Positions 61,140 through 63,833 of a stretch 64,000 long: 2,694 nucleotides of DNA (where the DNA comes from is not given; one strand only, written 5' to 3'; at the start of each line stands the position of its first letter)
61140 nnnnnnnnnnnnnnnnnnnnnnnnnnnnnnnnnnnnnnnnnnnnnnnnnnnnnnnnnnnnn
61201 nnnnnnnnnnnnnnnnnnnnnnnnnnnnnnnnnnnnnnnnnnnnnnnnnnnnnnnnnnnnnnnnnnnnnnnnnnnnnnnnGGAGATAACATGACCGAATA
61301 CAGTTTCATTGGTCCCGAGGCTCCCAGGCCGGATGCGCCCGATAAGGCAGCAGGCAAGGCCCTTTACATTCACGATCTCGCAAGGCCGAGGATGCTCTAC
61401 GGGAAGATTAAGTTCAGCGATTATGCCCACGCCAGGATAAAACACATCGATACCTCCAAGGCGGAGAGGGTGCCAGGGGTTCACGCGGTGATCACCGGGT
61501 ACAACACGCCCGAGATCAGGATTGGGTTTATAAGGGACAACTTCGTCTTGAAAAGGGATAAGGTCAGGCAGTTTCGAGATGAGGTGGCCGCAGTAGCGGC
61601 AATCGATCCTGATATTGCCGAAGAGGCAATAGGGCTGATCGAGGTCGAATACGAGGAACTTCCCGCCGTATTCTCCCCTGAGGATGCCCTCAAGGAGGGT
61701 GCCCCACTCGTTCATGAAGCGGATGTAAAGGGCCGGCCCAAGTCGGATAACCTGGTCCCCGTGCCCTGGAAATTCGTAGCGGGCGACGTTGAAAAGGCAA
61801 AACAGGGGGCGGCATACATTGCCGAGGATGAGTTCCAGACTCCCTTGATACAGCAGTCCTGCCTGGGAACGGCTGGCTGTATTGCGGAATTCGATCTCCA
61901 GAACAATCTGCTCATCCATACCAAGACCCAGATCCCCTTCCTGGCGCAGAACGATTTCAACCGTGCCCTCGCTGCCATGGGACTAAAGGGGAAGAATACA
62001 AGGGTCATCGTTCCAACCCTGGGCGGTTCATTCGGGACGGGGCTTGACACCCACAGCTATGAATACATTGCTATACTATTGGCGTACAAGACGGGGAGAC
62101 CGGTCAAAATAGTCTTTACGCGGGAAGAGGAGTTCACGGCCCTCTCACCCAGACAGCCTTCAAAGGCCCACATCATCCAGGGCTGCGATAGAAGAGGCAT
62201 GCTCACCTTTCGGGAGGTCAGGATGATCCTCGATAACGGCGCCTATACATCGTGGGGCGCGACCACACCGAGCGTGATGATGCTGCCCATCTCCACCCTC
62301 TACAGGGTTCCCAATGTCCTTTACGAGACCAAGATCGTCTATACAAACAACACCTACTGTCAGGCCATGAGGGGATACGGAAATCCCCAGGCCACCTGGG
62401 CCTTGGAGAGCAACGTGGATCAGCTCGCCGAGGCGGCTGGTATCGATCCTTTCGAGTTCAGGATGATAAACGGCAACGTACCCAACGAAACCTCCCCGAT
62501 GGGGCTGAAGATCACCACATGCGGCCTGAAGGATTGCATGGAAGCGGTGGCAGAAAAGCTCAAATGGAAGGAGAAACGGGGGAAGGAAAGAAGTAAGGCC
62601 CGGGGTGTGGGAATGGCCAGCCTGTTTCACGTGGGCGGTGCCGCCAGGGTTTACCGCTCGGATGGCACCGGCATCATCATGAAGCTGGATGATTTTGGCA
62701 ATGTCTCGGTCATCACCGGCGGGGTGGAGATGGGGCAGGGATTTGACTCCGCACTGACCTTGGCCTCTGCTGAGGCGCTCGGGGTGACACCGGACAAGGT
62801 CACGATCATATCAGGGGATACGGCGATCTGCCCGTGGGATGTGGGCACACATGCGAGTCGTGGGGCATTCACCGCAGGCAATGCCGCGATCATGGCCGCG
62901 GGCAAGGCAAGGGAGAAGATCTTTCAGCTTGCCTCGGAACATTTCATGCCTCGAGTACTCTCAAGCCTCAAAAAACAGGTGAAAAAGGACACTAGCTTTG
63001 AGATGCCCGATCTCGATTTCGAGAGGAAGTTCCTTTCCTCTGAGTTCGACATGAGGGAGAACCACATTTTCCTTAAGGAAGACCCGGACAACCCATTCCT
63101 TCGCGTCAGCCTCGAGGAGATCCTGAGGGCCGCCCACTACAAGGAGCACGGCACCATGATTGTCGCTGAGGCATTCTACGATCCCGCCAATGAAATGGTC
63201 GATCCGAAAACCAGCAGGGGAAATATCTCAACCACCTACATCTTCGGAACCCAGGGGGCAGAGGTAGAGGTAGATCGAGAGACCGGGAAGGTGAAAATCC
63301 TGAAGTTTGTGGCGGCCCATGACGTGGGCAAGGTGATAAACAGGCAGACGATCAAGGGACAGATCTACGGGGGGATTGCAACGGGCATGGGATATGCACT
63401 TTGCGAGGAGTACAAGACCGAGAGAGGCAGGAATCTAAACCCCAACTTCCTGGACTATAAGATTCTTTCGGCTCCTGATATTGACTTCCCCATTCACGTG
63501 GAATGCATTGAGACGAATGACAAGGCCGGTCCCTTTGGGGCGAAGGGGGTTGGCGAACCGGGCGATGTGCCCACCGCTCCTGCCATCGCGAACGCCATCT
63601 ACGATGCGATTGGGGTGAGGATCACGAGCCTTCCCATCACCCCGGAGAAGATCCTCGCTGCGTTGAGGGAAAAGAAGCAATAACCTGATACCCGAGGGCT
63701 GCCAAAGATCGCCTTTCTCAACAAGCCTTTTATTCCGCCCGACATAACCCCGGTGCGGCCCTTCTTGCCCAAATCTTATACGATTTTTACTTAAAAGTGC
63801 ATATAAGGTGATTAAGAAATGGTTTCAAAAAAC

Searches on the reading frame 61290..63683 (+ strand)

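Call 59: search_protein_families(library=pfam, proteins=[window:61290-63683:+], max_evalue=0.00001)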
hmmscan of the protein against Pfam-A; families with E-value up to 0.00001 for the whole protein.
window:61290-63683:+ (797 aa): 3 families
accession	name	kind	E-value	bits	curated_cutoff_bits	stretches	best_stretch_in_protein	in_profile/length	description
PF20256.3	MoCoBD_2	-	2.5e-68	231.1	27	1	421-731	3-282/283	Molybdopterin cofactor-binding domain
PF02738.23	MoCoBD_1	-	6e-62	209.3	27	1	161-394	12-243/244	Molybdopterin cofactor-binding domain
PF01315.27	Ald_Xan_dh_C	-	2.3e-26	92.7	31.3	1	22-125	2-110/110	Aldehyde oxidase and xanthine dehydrogenase, a/b hammerhead domain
